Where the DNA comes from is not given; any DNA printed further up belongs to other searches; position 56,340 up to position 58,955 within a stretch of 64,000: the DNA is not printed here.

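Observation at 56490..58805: PD40 beta-propeller fused to a di-haem CXXCH tail inside an all-CAZyme operon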

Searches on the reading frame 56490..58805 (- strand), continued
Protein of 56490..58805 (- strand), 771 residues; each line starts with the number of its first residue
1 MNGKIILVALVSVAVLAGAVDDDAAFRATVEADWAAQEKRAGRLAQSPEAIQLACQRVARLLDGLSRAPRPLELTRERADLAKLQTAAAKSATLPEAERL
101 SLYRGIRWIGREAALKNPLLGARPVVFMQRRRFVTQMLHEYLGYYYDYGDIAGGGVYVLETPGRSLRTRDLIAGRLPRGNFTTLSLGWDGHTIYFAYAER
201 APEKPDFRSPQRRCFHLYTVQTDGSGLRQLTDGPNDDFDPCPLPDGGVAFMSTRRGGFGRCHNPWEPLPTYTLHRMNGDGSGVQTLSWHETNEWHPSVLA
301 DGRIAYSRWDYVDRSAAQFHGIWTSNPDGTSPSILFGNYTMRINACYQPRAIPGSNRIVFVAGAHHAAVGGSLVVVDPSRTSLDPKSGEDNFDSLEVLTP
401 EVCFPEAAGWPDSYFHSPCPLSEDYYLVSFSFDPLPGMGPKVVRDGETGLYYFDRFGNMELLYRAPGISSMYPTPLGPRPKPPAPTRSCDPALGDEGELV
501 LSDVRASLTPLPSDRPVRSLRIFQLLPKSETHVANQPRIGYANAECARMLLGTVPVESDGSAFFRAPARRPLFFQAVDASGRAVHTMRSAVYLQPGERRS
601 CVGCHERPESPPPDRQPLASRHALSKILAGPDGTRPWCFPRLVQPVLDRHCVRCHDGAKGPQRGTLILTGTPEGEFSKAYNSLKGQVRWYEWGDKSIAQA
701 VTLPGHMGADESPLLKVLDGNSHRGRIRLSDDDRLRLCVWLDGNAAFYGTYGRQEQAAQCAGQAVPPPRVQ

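Call 20: find_encoding_contigs(protein=P0024, flank=10000, max_places=2)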
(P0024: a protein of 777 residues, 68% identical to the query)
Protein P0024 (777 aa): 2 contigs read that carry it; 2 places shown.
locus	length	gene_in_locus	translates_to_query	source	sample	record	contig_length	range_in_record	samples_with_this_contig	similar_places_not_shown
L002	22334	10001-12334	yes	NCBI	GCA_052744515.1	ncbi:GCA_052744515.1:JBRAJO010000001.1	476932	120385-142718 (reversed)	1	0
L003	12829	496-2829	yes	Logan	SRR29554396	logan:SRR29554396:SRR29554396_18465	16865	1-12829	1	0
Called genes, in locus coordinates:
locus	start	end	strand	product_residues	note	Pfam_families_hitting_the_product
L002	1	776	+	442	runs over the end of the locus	PF01541:GIY-YIG (weak), PF27096:UvrC_M, PF02151:UVR, PF08459:UvrC_RNaseH_dom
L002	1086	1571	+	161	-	PF02381:MraZ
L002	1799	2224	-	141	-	PF08899:DUF1844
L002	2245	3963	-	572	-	PF06418:CTP_synth_N, PF00117:GATase, PF07722:Peptidase_C26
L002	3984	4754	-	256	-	PF02348:CTP_transf_3, PF12804:NTP_transf_3 (weak)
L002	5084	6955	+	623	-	PF13230:GATase_4 (faint), PF13522:GATase_6, PF13537:GATase_7, PF01380:SIS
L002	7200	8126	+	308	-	PF07639:YTV (weak)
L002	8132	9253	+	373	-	PF02746:MR_MLE_N, PF13378:MR_MLE_C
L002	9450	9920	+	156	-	PF00210:Ferritin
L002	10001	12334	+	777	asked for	PF18582:HZS_alpha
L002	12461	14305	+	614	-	PF07944:Beta-AFase-like_GH127_cat, PF20736:Glyco_hydro127M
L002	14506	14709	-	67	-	PF20095:DUF6485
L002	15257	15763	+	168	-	PF07977:FabA, PF22818:ApeI-like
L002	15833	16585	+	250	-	PF00106:adh_short, PF01370:Epimerase, PF08659:KR, PF23441:SDR (weak), PF13561:adh_short_C2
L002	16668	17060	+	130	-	PF00550:PP-binding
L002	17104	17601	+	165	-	PF07977:FabA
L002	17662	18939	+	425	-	PF00109:ketoacyl-synt, PF02801:Ketoacyl-synt_C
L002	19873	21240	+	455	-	PF04734:Ceramidase_alk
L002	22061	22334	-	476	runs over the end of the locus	PF00884:Sulfatase, PF01663:Phosphodiest (faint), PF16347:SGSH_C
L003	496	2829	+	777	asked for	PF18582:HZS_alpha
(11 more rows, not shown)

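Call 21: find_encoding_contigs(protein=P0085, flank=10000, max_places=2)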
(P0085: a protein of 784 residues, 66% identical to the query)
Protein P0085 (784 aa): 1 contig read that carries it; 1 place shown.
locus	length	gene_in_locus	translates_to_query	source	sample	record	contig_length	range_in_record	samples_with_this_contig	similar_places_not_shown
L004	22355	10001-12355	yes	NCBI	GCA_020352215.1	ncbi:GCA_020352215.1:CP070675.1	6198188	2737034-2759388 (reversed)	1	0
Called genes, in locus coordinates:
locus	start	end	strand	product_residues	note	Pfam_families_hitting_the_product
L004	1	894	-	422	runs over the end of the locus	PF12704:MacB_PCD, PF02687:FtsX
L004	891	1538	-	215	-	PF02463:SMC_N (faint), PF00005:ABC_tran, PF13304:AAA_21 (faint)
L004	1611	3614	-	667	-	PF25990:Beta-barrel_YknX, PF25975:CzcB_C, PF25989:YknX_C, PF11304:DUF3106 (weak)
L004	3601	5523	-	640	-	PF02321:OEP (weak)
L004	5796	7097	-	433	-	PF01011:PQQ (faint), PF13570:Beta-prop_ACSF4, PF13360:PQQ_2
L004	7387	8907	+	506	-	PF01408:GFO_IDH_MocA, PF19051:GFO_IDH_MocA_C2, PF22725:GFO_IDH_MocA_C3 (faint)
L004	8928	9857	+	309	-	PF01261:AP_endonuc_2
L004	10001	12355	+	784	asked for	PF18582:HZS_alpha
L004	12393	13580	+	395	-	PF00465:Fe-ADH, PF13685:Fe-ADH_2 (weak), PF25137:ADH_Fe_C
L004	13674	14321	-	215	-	PF13240:Zn_Ribbon_1 (weak), PF03703:bPH_2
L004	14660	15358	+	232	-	PF02463:SMC_N (faint), PF00005:ABC_tran, PF13304:AAA_21 (faint)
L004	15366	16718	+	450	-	PF12704:MacB_PCD, PF02687:FtsX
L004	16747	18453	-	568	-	PF03553:Na_H_antiporter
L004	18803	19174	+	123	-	PF00076:RRM_1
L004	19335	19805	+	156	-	PF00583:Acetyltransf_1, PF13508:Acetyltransf_7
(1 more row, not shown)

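Call 22: find_related_loci(query=A1, collection=genome_contigs, flank=10000)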
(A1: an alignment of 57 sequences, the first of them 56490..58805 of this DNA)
Query A1 (771 aa) in genome_contigs; peptide patterns used: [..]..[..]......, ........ (x = any residue, [..] = any of these).
331 stretches matched a pattern; 301 encode a relative of the query (tblastn E <= 1e-3); the best 80 are kept; 80 distinct loci.
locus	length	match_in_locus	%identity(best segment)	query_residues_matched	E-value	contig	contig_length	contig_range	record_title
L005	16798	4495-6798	67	3-771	0e+0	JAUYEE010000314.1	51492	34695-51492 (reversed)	MAG: bacterium isolate C20_metabat.bin.94 C20_k141_647620, whole genome shotgun sequence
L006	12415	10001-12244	66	25-771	0e+0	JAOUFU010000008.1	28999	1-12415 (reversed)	MAG: Phycisphaerae bacterium isolate 4_1_July_SF_Bin52 4_1_July_SF_Bin52_scaffold_566_c1, whole genome shotgun sequence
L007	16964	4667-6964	65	7-771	0e+0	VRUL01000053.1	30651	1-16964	MAG: Planctomycetota bacterium isolate MohnsGC08_bin191 NODE_54_length_30651_cov_46.170831, whole genome shotgun sequenc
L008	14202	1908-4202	65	5-771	0e+0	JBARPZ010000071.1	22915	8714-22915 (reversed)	MAG: Sedimentisphaerales bacterium isolate MFD13424_ilm_asm_bin26 k127_141555, whole genome shotgun sequence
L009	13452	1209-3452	67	24-771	0e+0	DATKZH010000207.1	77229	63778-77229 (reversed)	MAG TPA_asm: Thermoguttaceae bacterium isolate SMAG_U14240 k141_1400565, whole genome shotgun sequence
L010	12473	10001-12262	66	22-771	0e+0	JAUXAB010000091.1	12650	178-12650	MAG: Phycisphaerae bacterium isolate CSMAG_2751 CSMAG_2751_k141_471464_length_12650_cov_27.8252, whole genome shotgun se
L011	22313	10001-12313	66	5-771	0e+0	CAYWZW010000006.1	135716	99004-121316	MAG TPA_asm: uncultured Pirellulales bacterium isolate binchicken_co189_401 genome assembly, contig: NODE_36_length_1357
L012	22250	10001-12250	66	23-771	0e+0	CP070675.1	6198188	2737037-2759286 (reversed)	MAG: Phycisphaerales bacterium isolate bin71 chromosome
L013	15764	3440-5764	65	3-771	0e+0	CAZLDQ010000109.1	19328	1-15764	MAG TPA_asm: uncultured Planctomycetaceae bacterium isolate SRP167436_co1_175 genome assembly, contig: NODE_4416_length_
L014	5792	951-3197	66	19-771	0e+0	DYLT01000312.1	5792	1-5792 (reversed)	MAG TPA_asm: Blastopirellula marina isolate SulCav_AS07-7_3_67_12 SulCav_AS07_7_12568_length_5792_cov_5_350357, whole ge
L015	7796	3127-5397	67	15-771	0e+0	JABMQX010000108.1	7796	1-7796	MAG: bacterium isolate bin.280 k141_701709, whole genome shotgun sequence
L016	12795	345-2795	63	2-771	0e+0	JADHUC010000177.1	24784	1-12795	MAG: Pirellulaceae bacterium isolate BS150m-G36 BS-150m-C1687, whole genome shotgun sequence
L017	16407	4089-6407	64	5-771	0e+0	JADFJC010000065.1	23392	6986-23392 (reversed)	MAG: Planctomycetota bacterium isolate B3T3L8 B3T3L8_NODE491, whole genome shotgun sequence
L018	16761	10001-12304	63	5-771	0e+0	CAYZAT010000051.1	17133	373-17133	MAG TPA_asm: uncultured Pirellulales bacterium isolate binchicken_co334_163 genome assembly, contig: NODE_5755_length_17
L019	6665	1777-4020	64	25-771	0e+0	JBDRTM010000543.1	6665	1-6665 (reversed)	MAG: Planctomycetota bacterium isolate MEGAHIT-group-3.76 k141_203982, whole genome shotgun sequence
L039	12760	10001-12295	64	5-771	0e+0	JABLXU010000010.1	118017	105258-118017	MAG: Candidatus Omnitrophota bacterium isolate Ch114 contig10, whole genome shotgun sequence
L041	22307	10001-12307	63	1-771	0e+0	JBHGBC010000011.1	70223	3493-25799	MAG: bacterium isolate SBS.BIN.52 SBSBIN52_contig_11, whole genome shotgun sequence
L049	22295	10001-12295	61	5-771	0e+0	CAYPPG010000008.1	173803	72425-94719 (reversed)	MAG TPA_asm: uncultured bacterium isolate SRP141376_co4_190 genome assembly, contig: NODE_76_length_173803_cov_9.068864,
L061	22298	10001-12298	63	4-771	0e+0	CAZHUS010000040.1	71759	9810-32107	MAG TPA_asm: uncultured Verrucomicrobiota bacterium isolate binchicken_co16_315 genome assembly, contig: NODE_638_length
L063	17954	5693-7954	61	20-771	0e+0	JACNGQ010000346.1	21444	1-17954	MAG: Planctomycetota bacterium isolate NIOZ-UU13 NIOZ-UU_NODE_2958_length_21444_cov_10.6777, whole genome shotgun sequen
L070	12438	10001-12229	64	30-771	0e+0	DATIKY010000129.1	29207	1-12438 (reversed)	MAG TPA_asm: Sedimentisphaerales bacterium isolate SMAG_U15730 k141_88345, whole genome shotgun sequence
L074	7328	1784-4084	62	1-771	0e+0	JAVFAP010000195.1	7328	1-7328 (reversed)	MAG: bacterium isolate BF4_94 NODE_34640_length_7328_cov_2.675601_Biofilm4, whole genome shotgun sequence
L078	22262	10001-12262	61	20-771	0e+0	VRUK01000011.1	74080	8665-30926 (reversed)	MAG: Planctomycetota bacterium isolate MohnsGC08_bin89 NODE_11_length_74080_cov_57.428739, whole genome shotgun sequence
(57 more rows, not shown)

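Call 24: search_protein_representatives(protein=window:56490-58805:-)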
Query: 771 residues. Proteins with E-value up to 0.001 (for the whole library): 8490; up to 1e-10: 3792; up to 1e-30: 1498. The best 150 are listed.
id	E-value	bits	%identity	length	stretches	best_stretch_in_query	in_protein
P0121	1.6e-256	870.0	55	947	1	19-771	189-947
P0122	3.6e-248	842.4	55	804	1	21-771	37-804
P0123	1.3e-223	761.1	51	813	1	10-763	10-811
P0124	2.5e-215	733.8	61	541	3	25-412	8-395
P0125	2.3e-214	730.6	64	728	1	22-520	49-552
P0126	2.6e-213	727.1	65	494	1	276-767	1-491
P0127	2.8e-207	707.2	49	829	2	210-769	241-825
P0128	1.9e-201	687.9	47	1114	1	22-771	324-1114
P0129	1.0e-198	678.8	64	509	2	320-652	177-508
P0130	3.2e-195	667.3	59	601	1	10-566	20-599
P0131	1.6e-182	625.3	68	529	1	21-412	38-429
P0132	1.8e-177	608.6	48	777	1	23-767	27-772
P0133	2.8e-172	591.4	66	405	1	6-393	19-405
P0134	6.3e-163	560.5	46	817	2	11-516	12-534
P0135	1.8e-154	532.5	42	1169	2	406-769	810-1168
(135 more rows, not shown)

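Call 26: predict_structure(alignment_id=A1)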
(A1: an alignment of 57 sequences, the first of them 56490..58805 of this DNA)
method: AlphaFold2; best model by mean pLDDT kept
length: 771 residues; sequences in the alignment: 57
mean_pLDDT: 75.8   pTM: 0.80
mean pLDDT of the five models: 75.8, 74.7, 73.9, 71.8, 65.5
residues with pLDDT >= 90: 179; 70-90: 355; 50-70: 139; < 50: 98
segments of 3 or more residues with pLDDT < 50: 1-20, 135-150, 258-266, 312-318, 364-369, 401-410, 533-545, 690-700
pLDDT, mean of each block of 10 residues (from residue 1): 44 40 79 88 90 94 86 89 92 94 96 88 85 51 46 79 89 86 87 88 63 85 95 85 91 61 48 89 83 76 79 47 82 71 64 86 53 77 67 71 41 74 89 63 71 89 86 87 78 90 76 89 74 43 57 91 90 86 77 85 53 74 91 81 88 76 76 77 63 40 73 74 71 87 60 78 76 48
secondary structure, 60 per line:
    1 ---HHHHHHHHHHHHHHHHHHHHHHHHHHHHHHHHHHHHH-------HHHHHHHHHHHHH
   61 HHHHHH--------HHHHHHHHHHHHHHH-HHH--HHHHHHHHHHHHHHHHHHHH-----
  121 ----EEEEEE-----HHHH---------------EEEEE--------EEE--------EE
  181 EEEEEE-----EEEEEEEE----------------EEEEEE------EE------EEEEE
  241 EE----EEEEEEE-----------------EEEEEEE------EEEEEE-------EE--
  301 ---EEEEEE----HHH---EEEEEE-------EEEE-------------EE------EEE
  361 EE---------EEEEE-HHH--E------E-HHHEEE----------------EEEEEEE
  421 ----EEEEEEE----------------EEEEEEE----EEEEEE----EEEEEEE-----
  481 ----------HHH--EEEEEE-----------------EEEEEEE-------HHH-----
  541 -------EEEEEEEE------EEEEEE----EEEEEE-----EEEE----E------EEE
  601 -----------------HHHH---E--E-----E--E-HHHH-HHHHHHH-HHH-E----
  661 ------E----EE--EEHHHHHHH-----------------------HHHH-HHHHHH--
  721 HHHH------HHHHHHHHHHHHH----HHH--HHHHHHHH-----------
elements in order (helices of 4 or more, strands of 3 or more residues): H4-40 H48-66 H75-89 H96-115 E125-130 H136-139 E155-159 E168-170 E179-186 E192-199 E216-221 E236-242 E247-253 E271-277 E284-289 E304-309 E320-325 E333-336 E358-362 E372-376 E395-397 E414-420 E425-431 E448-454 E459-464 E469-475 E496-501 E519-525 E548-555 E562-567 E572-577 E583-586 E598-600 H618-621 H639-642 H644-650 H678-684 H708-711 H713-718 H721-724 H731-743 H753-760

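Call 30: fold_search(model_id=the predicted structure, library=pdb)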
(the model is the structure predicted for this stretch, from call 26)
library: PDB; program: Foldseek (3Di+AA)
matches with E <= 10: 832; with E <= 0.001: 366
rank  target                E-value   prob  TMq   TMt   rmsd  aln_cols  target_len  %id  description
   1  5c2v_A                4.0e-25  1.00  0.57  0.58   6.6       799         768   19  Kuenenia stuttgartiensis Hydrazine Synthase (released 2015-10-14)
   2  5c2v_D                1.4e-23  1.00  0.56  0.56   7.0       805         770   19  Kuenenia stuttgartiensis Hydrazine Synthase (released 2015-10-14)
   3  4r40_C                4.3e-10  1.00  0.29  0.52   7.0       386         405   13  Crystal Structure of TolB/Pal complex from Yersinia pestis. (released 2014-09-03)
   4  2hqs_A                6.2e-10  1.00  0.30  0.52   7.1       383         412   11  Crystal structure of TolB/Pal complex (released 2007-04-03)
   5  2w8b_B                1.2e-09  1.00  0.30  0.52   7.2       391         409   13  Crystal structure of processed TolB in complex with Pal (released 2009-02-17)
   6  4pwz_B                1.3e-09  1.00  0.30  0.52   7.1       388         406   14  Crystal structure of TolB protein from Yersinia pestis CO92 (released 2014-04-02)
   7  9a2l_MODEL_1_A        1.5e-09  1.00  0.29  0.50   7.2       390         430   12  Model of E. coli TolB by in-cell photo-crosslinking MS and deep learning (released 2023-02-24)
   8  1c5k                  1.7e-09  1.00  0.29  0.53   7.0       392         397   13  THE STRUCTURE OF TOLB, AN ESSENTIAL COMPONENT OF THE TOL-DEPENDENT TRANSLOCATION SYSTEM AND ITS INTERACTIONS WITH THE TR (released 2000-12-06)
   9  4pwz_A                2.0e-09  1.00  0.30  0.54   6.8       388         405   13  Crystal structure of TolB protein from Yersinia pestis CO92 (released 2014-04-02)
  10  4r40_A                2.1e-09  1.00  0.29  0.52   6.3       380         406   14  Crystal Structure of TolB/Pal complex from Yersinia pestis. (released 2014-09-03)
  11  2w8b_A                2.5e-09  1.00  0.30  0.53   6.2       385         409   11  Crystal structure of processed TolB in complex with Pal (released 2009-02-17)
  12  1crz                  2.5e-09  1.00  0.30  0.53   6.7       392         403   12  CRYSTAL STRUCTURE OF THE E. COLI TOLB PROTEIN (released 2000-08-16)
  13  2hqs_B                2.5e-09  1.00  0.30  0.52   7.1       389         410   12  Crystal structure of TolB/Pal complex (released 2007-04-03)
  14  2ivz_A                3.3e-09  1.00  0.28  0.52   7.3       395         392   12  Structure of TolB in complex with a peptide of the colicin E9 T- domain (released 2006-08-16)
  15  2ivz_C                7.2e-09  1.00  0.29  0.53   7.3       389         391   13  Structure of TolB in complex with a peptide of the colicin E9 T- domain (released 2006-08-16)
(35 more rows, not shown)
